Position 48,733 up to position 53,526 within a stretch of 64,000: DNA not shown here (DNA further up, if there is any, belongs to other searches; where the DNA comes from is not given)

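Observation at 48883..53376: Giant 1497-aa alpha-helical protein built from a recurring LLD-x-GD...A...LL module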

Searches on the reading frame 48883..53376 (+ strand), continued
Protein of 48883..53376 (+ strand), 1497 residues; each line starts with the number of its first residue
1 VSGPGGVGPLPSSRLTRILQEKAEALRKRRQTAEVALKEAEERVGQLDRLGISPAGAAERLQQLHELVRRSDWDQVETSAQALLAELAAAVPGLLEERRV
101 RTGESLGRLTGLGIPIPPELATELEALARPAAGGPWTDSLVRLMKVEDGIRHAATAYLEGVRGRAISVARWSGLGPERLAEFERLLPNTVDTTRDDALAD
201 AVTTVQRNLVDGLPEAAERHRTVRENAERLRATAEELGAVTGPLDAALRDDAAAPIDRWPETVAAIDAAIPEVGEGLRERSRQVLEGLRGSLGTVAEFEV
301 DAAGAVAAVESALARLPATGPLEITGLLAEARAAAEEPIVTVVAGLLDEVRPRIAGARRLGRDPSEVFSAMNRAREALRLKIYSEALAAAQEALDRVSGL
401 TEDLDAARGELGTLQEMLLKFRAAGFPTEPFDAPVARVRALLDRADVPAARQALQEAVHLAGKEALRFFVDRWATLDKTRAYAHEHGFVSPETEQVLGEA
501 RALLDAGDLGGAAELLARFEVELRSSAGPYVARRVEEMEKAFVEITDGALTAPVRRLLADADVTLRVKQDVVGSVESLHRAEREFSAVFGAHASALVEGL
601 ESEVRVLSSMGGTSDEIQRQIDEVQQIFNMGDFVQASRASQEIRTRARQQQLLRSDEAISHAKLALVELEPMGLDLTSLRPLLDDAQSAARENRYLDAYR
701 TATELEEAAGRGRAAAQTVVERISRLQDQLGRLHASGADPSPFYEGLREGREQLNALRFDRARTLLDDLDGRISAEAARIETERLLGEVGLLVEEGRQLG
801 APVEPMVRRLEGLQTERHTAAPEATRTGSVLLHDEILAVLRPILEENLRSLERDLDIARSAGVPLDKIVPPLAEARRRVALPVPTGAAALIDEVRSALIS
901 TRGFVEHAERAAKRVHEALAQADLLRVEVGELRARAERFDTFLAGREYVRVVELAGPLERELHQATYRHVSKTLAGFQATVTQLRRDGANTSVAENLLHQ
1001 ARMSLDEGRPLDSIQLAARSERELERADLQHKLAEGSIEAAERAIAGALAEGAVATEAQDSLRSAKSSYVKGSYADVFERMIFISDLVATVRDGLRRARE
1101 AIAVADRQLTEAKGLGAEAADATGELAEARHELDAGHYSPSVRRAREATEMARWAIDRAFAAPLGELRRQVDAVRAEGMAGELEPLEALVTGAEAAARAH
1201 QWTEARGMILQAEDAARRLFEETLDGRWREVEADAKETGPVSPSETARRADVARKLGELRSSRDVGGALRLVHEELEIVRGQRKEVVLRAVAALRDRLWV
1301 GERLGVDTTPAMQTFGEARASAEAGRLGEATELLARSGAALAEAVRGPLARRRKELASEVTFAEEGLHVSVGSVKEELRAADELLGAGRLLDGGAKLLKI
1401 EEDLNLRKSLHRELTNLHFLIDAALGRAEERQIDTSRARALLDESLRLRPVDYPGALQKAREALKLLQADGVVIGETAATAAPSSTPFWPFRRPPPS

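Call 66: list_cluster_members(proteins=[P0152, P0154, P0156, P0161, P0164, P0172, P0180, P0184, P0191, P0206])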
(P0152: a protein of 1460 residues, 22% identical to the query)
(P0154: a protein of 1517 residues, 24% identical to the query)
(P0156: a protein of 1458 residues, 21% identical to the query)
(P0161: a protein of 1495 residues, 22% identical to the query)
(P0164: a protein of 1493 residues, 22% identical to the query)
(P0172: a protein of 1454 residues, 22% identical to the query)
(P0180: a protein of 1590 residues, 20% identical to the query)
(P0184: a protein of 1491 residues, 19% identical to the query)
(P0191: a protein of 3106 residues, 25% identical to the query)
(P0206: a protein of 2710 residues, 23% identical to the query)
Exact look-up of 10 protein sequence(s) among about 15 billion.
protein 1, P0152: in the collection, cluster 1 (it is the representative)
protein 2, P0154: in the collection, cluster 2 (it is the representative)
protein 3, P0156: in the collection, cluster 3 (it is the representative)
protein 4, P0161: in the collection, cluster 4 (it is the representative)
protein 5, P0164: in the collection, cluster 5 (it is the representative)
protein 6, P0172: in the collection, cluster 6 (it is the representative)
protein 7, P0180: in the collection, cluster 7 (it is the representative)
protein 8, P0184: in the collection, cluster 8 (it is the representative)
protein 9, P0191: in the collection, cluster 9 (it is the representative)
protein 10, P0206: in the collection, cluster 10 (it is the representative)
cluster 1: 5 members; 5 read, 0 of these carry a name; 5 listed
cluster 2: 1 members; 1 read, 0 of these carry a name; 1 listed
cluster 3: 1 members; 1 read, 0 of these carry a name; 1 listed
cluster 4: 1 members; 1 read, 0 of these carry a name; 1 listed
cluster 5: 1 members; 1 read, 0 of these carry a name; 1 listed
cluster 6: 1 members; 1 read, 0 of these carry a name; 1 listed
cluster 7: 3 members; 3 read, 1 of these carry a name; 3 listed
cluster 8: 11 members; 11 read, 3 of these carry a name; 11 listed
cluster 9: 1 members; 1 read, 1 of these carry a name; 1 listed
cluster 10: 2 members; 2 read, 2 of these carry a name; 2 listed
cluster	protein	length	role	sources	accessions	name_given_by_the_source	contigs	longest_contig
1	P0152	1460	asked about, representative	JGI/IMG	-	-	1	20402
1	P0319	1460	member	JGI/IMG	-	-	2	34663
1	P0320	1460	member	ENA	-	-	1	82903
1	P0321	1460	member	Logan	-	-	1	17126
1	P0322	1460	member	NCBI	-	-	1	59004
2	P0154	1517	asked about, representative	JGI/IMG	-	-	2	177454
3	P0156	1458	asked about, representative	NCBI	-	-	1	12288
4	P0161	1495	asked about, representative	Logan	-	-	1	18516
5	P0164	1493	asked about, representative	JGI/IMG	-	-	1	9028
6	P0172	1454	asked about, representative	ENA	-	-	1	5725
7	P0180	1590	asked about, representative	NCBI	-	-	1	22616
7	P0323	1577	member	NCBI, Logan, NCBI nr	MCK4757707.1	MAG: hypothetical protein KAS67_04580 [Thermoplasmata archaeon] | hypothetical protein [Thermoplasmata archaeon]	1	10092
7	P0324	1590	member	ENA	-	-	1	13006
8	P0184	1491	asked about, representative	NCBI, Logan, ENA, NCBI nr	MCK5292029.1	MAG: hypothetical protein KAR39_08450 [Thermoplasmata archaeon] | hypothetical protein [Thermoplasmata archaeon]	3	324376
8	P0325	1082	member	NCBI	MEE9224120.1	MAG: hypothetical protein V3U51_05165, partial [Thermoplasmata archaeon]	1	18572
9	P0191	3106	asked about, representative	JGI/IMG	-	hypothetical protein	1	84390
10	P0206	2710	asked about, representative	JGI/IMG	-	hypothetical protein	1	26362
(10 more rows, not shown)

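Call 68: find_encoding_contigs(protein=P0184, flank=6000, max_places=2)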
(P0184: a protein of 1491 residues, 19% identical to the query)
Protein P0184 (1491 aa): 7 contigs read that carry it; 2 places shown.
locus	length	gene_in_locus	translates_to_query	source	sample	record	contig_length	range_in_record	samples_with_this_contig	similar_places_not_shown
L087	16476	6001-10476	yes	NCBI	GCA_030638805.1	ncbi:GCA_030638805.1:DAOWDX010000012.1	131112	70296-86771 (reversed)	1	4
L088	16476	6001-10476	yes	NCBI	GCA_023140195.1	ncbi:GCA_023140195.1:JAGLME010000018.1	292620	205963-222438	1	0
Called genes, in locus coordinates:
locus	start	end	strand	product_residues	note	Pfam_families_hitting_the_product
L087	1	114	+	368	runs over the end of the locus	PF13439:Glyco_transf_4, PF13579:Glyco_trans_4_4 (weak), PF20706:GT4-conflict, PF00534:Glycos_transf_1, PF13692:Glyco_trans_1_4, PF13524:Glyco_trans_1_2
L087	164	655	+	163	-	-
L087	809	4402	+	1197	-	PF02463:SMC_N, PF13304:AAA_21 (weak), PF13476:AAA_23 (weak), PF13555:AAA_29, PF23649:FKBP15 (faint), PF24161:CCDC39 (faint), PF06470:SMC_hinge, PF19220:Rod_CreS (weak)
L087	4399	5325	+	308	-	PF02616:SMC_ScpA (faint)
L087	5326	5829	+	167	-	PF04079:SMC_ScpB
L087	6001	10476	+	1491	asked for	PF14446:Prok-RING_1 (weak)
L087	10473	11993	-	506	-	PF00221:Lyase_aromatic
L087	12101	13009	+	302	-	PF23023:Anti-Pycsar_Apyc1, PF00753:Lactamase_B (weak), PF12706:Lactamase_B_2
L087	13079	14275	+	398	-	PF01941:AdoMet_Synthase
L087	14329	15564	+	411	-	PF23435:DUF7121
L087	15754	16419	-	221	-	-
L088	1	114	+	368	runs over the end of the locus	PF13439:Glyco_transf_4, PF13579:Glyco_trans_4_4 (weak), PF20706:GT4-conflict, PF00534:Glycos_transf_1, PF13692:Glyco_trans_1_4, PF13524:Glyco_trans_1_2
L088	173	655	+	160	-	-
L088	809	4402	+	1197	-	PF02463:SMC_N, PF13304:AAA_21 (weak), PF13476:AAA_23 (weak), PF13555:AAA_29, PF23649:FKBP15 (faint), PF24161:CCDC39 (faint), PF06470:SMC_hinge, PF19220:Rod_CreS (weak)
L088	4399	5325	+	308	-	PF02616:SMC_ScpA (faint)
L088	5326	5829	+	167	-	PF04079:SMC_ScpB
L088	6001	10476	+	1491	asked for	PF14446:Prok-RING_1 (weak)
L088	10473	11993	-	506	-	PF00221:Lyase_aromatic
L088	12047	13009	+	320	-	PF23023:Anti-Pycsar_Apyc1, PF00753:Lactamase_B (weak), PF12706:Lactamase_B_2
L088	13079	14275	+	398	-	PF01941:AdoMet_Synthase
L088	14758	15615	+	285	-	PF23435:DUF7121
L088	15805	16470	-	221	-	-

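Call 69: find_encoding_contigs(protein=P0154, flank=6000, max_places=2)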
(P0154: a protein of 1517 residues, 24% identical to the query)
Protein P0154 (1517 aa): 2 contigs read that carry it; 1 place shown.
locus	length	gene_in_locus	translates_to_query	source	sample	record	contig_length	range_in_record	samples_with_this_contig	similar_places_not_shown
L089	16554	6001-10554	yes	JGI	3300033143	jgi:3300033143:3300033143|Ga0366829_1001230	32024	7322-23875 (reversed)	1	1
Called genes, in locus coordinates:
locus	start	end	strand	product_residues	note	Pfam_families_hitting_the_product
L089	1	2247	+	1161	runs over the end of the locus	PF25199:nSTAND_NTPase5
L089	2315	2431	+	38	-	-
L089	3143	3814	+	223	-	PF13565:HTH_32 (faint), PF13592:HTH_33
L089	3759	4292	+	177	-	-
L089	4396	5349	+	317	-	PF00589:Phage_integrase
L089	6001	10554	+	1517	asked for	PF07705:CARDB (weak), PF14446:Prok-RING_1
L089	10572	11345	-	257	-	-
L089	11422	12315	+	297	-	PF24830:DUF7714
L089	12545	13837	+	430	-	PF01037:AsnC_trans_reg (faint)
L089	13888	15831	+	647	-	PF00330:Aconitase, PF00694:Aconitase_C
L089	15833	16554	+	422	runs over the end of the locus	PF08442:ATP-grasp_2, PF24948:Citrate_synth_N, PF16114:Citrate_bind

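Call 71: find_encoding_contigs(protein=P0130, flank=7000, max_places=1)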
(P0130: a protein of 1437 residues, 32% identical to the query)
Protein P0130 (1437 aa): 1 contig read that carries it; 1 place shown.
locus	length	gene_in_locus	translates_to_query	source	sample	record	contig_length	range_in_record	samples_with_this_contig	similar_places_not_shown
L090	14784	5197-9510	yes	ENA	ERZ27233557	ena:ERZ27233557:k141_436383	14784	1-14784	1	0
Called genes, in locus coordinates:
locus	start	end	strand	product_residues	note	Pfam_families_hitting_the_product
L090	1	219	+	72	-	?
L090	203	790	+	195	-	PF01994:Trm56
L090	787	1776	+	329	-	PF00288:GHMP_kinases_N, PF08544:GHMP_kinases_C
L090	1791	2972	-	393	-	PF01926:MMR_HSR1, PF02421:FeoB_N (weak), PF08438:YGR210-like_G4, PF02824:TGS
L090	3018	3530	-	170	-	PF01923:Cob_adeno_trans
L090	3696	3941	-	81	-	-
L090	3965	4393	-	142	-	PF01402:RHH_1 (weak)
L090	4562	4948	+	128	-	PF21485:IF5A-like_N, PF01287:eIF-5a (weak)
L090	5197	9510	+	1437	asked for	-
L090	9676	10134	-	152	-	-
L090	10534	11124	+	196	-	PF13489:Methyltransf_23, PF01209:Ubie_methyltran, PF13847:Methyltransf_31, PF08241:Methyltransf_11, PF08242:Methyltransf_12, PF13649:Methyltransf_25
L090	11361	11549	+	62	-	-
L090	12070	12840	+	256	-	PF09754:PAC2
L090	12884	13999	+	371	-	PF02636:Methyltransf_28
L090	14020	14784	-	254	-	?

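Call 72: find_encoding_contigs(protein=P0137, flank=7000, max_places=1)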
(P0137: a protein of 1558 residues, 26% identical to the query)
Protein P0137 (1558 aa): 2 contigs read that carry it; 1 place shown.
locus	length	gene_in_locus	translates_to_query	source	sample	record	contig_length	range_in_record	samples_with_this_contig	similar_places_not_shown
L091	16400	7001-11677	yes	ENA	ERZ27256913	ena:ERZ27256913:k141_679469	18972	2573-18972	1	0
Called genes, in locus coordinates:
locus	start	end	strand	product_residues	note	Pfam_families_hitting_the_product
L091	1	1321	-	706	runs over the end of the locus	PF02629:CoA_binding, PF13380:CoA_binding_2, PF13607:Succ_CoA_lig, PF19045:Ligase_CoA_2, PF13549:ATP-grasp_5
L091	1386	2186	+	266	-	PF09140:MipZ (weak), PF10609:ParA, PF13614:AAA_31 (weak), PF01656:CbiA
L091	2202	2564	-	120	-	PF04038:DHNA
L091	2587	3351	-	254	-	PF01066:CDP-OH_P_transf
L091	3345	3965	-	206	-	PF02666:PS_Dcarbxylase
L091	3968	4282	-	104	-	PF00338:Ribosomal_S10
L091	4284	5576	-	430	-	PF00009:GTP_EFTU, PF01926:MMR_HSR1 (faint), PF03144:GTP_EFTU_D2, PF03143:GTP_EFTU_D3, PF22594:GTP-eEF1A_C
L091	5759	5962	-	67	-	-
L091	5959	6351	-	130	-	-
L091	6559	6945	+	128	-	PF21485:IF5A-like_N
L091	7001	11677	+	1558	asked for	-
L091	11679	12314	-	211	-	PF04079:SMC_ScpB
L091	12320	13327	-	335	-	-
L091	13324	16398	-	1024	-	?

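Call 73: find_encoding_contigs(protein=P0160, flank=7000, max_places=1)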
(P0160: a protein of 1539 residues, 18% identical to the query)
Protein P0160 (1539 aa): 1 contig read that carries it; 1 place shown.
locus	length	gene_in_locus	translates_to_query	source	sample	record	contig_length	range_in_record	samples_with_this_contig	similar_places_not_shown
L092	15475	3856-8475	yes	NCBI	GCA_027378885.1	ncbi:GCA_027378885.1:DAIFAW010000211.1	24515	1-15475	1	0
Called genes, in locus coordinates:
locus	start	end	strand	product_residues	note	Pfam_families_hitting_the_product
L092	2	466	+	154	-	?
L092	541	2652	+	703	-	PF02629:CoA_binding, PF13380:CoA_binding_2, PF13607:Succ_CoA_lig, PF19045:Ligase_CoA_2 (weak), PF13549:ATP-grasp_5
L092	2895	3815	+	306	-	PF13248:Zn_ribbon_3 (weak)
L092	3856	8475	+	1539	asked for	PF14446:Prok-RING_1 (weak)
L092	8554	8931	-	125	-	-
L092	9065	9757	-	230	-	PF20582:UPF0758_N, PF04002:RadC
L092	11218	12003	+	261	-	PF01255:Prenyltransf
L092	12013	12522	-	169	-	PF00252:Ribosomal_L16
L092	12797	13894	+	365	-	PF14321:DUF4382 (weak)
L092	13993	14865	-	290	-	PF00254:FKBP_C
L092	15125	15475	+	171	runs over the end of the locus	PF00515:TPR_1 (faint), PF07719:TPR_2 (faint), PF13181:TPR_8 (faint), PF14559:TPR_19 (faint), PF13414:TPR_11 (weak), PF13431:TPR_17 (weak)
